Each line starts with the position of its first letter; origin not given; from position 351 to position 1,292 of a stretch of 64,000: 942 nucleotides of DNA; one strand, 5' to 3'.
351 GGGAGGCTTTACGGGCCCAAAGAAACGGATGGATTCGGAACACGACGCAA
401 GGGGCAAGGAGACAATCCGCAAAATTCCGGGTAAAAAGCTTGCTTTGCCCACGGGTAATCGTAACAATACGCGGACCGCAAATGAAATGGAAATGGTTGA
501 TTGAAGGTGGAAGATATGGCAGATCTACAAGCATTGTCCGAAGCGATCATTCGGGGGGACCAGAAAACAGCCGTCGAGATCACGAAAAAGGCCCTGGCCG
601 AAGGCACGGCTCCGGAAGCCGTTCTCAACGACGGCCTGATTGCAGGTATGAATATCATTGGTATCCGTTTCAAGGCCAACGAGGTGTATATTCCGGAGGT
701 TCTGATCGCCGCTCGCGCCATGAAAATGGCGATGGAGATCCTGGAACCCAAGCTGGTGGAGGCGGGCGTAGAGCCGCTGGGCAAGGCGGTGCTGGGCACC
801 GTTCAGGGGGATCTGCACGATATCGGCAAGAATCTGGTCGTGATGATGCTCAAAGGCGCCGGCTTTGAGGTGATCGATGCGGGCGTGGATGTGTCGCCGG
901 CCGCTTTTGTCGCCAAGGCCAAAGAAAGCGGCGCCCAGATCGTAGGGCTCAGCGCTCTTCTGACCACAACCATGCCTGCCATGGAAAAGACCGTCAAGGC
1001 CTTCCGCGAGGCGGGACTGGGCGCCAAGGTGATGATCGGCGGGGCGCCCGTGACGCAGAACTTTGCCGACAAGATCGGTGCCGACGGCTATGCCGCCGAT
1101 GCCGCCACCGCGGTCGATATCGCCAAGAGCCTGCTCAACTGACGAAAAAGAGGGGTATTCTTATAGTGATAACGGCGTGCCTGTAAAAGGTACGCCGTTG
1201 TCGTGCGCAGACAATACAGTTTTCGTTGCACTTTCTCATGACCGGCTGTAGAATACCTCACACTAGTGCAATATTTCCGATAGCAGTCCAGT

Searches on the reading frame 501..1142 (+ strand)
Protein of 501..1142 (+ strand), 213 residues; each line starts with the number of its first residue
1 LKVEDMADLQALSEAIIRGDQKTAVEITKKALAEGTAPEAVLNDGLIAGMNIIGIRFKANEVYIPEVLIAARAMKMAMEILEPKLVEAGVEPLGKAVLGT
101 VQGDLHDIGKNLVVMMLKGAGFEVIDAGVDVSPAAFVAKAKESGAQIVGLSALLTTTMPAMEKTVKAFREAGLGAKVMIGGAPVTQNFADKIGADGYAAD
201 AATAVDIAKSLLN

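Call 4: search_protein_families(library=pfam, proteins=[window:501-1142:+])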
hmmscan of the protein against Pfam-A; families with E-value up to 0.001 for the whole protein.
window:501-1142:+ (213 aa): 2 families
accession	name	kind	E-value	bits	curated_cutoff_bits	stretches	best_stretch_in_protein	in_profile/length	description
PF02310.24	B12-binding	-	8.9e-28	97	32.1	1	94-205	1-120/121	B12 binding domain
PF02607.22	B12-binding_2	-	1.4e-24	86.5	23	1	10-82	3-74/74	B12 binding domain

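Call 5: search_protein_families(library=ncbifam, proteins=[window:501-1142:+])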
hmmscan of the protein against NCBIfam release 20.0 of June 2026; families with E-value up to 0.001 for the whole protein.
window:501-1142:+ (213 aa): 14 families
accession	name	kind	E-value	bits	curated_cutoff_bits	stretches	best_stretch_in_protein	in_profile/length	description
NF047996.1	corrin_MtgC_2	exception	1.4e-56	191.3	370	1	12-212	8-210/212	glycine betaine-specific corrinoid protein MtgC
TIGR02370.1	pyl_corrinoid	subfamily_domain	2e-56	190.5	215.3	1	12-204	2-197/197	methyltransferase cognate corrinoid protein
NF047995.1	corrinoid_MtgC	exception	3e-56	190.3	310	1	9-212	5-213/215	glycine betaine-specific corrinoid protein MtgC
NF041607.1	dimeth_corrin_MtbC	equivalog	2.6e-53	180.6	350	1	12-212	1-203/203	dimethylamine corrinoid protein MtbC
NF040669.1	MtaC2_Meth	equivalog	1.5e-38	132.7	450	1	9-212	43-246/267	methanol--corrinoid protein MtaC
TIGR02082.1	metH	equivalog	1.5e-38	132.1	1010.85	1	10-212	648-858/1182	methionine synthase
NF040655.1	MtaC_Meth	equivalog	5.1e-36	124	420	1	9-212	36-238/253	methanol--corrinoid protein MtaC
NF007024.0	PRK09490.1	equivalog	8.9e-35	119.8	1497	1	11-213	664-877/1234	methionine synthase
NF052513.1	TransRegCarH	equivalog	2.1e-11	43.6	400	1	10-198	85-264/274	HTH-type transcriptional repressor CarH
NF002612.0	PRK02261.1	equivalog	5.5e-11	42.2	110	1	96-183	6-94/148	methylaspartate mutase subunit S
TIGR01501.1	MthylAspMutase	equivalog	7.6e-08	32.2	135.8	1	97-183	5-92/134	methylaspartate mutase subunit S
TIGR00640.1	acid_CoA_mut_C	subfamily_domain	1.1e-06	28.7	57.45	1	103-198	12-107/132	methylmalonyl-CoA mutase C-terminal domain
NF006944.0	PRK09426.1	equivalog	0.00021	19.3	876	1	72-196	570-692/721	methylmalonyl-CoA mutase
NF052385.1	Lys_5_6_beta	equivalog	0.00058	19.6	280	1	122-209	139-231/241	lysine 5,6-aminomutase subunit beta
